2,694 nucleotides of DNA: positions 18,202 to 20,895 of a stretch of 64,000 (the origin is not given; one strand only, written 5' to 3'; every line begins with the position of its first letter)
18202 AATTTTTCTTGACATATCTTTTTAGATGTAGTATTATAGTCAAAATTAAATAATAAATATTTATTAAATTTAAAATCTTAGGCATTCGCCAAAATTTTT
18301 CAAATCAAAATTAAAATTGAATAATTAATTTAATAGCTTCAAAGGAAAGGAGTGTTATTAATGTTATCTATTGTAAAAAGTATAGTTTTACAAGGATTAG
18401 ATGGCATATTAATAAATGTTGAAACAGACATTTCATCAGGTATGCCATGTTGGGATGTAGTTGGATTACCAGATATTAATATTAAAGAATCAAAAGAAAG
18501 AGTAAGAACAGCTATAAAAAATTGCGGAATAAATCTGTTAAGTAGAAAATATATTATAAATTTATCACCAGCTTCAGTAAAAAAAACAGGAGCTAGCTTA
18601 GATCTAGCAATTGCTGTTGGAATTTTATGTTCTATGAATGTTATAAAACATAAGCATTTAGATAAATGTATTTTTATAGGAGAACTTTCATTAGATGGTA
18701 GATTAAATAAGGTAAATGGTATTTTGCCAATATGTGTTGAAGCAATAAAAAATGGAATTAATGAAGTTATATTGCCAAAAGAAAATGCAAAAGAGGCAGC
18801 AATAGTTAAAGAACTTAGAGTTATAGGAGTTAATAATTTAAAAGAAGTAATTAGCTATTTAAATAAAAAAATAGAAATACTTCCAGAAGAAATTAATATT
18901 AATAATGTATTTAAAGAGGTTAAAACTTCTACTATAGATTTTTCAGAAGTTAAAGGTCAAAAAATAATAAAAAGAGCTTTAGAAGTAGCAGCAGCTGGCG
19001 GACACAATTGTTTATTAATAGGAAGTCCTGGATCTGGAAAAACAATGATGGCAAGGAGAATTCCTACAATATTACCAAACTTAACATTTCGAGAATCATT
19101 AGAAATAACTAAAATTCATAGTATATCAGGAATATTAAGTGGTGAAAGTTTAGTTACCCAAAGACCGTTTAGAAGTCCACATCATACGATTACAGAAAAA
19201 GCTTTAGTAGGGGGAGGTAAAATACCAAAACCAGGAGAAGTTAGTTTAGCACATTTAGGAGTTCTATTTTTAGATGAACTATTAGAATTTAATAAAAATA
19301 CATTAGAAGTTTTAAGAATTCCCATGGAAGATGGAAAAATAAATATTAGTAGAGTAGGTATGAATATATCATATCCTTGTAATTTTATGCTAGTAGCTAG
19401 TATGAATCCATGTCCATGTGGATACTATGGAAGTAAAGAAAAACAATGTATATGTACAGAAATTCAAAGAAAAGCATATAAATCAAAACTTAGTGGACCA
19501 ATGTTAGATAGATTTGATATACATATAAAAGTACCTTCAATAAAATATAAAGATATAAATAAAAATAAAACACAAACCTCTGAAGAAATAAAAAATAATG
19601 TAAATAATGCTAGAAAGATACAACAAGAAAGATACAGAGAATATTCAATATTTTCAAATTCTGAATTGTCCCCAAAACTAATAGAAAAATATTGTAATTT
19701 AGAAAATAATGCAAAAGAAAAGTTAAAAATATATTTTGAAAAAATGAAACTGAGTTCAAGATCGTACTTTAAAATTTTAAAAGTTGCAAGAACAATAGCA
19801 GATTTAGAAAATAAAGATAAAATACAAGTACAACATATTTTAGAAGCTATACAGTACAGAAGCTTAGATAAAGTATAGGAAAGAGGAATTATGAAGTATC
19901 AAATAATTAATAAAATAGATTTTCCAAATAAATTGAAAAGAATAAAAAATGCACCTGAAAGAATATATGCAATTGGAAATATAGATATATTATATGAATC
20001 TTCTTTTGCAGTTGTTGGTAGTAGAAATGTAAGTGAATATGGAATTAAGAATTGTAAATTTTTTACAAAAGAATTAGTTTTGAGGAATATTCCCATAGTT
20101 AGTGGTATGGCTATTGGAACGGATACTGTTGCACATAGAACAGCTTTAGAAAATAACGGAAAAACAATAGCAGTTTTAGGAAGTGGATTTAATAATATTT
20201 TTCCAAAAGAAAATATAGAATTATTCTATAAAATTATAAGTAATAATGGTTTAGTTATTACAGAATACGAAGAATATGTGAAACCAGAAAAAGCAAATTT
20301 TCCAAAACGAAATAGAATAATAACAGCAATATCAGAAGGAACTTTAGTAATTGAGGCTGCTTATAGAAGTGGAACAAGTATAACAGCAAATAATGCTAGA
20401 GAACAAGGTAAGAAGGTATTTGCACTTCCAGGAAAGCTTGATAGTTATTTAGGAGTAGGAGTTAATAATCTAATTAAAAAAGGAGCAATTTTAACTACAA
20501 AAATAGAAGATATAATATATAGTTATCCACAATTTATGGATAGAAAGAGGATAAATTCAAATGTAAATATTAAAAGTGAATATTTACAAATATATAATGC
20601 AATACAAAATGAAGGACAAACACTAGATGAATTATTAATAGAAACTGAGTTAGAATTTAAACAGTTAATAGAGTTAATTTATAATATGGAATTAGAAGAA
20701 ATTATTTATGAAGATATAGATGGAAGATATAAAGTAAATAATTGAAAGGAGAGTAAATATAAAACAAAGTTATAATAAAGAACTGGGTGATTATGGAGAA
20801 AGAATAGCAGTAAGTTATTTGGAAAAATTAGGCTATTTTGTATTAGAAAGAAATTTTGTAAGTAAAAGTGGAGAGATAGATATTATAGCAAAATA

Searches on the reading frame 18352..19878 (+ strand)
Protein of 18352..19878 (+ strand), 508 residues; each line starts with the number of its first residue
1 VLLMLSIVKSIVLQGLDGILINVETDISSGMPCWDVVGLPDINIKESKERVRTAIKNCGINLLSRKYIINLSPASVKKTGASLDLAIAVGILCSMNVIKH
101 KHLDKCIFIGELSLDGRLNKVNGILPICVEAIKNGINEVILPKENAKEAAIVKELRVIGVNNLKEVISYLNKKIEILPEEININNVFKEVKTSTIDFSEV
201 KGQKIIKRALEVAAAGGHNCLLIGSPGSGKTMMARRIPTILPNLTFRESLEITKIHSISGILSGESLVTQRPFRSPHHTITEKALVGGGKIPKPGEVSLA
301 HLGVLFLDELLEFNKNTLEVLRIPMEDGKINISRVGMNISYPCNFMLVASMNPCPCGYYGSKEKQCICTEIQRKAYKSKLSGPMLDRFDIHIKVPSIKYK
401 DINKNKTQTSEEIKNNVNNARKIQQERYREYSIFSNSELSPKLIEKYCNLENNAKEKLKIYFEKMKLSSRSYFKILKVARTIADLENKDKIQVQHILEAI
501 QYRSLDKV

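Call 15: search_protein_families(library=pfam, proteins=[window:18352-19878:+], max_evalue=0.001)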
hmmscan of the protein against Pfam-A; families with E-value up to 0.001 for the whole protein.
window:18352-19878:+ (508 aa): 9 families
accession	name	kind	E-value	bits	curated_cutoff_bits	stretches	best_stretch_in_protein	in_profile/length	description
PF01078.27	Mg_chelatase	-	7.3e-93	310.1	20.3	1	196-401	1-206/207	Magnesium chelatase, subunit ChlI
PF13541.12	ChlI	-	8.2e-42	142.4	27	1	23-145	1-121/121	Subunit ChlI of Mg-chelatase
PF13335.12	Mg_chelatase_C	-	4.2e-30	104.6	26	1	408-503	2-94/94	Magnesium chelatase, subunit ChlI C-terminal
PF00493.29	MCM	-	4.1e-09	36.3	23.3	1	293-394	113-204/224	MCM P-loop domain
PF05362.19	Lon_C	-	7.7e-09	35.8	21.1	1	51-169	77-201/205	Lon protease (S16) C-terminal proteolytic domain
PF07728.20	AAA_5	-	1.2e-08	35.5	22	1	220-355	2-125/139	AAA domain (dynein-related subfamily)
PF00158.32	Sigma54_activat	-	1.7e-06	28.2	20.2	1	204-352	10-142/168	Sigma-54 interaction domain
PF05496.18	RuvB_N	-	4.3e-05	23.8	27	0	298-332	81-115/159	Holliday junction DNA helicase RuvB P-loop domain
PF13191.12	AAA_16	-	0.00088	20.2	32.6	0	206-242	12-49/167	AAA ATPase domain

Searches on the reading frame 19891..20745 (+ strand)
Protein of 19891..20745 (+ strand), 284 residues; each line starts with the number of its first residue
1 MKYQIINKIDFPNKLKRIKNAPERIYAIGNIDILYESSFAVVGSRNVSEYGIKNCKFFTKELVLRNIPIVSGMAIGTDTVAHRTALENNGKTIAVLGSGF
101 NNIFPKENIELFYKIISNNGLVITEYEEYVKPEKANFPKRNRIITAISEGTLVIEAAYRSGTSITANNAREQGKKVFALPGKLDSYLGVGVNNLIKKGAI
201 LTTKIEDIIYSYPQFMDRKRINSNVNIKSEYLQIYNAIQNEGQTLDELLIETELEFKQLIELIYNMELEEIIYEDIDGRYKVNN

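Call 15: search_protein_families(library=pfam, proteins=[window:19891-20745:+], max_evalue=0.001)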
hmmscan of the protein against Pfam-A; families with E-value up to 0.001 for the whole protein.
window:19891-20745:+ (284 aa): 1 family
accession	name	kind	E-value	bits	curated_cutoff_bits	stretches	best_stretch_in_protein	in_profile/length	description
PF02481.21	DNA_processg_A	-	4.2e-70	235.7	29.6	1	3-202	9-210/212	DNA recombination-mediator protein A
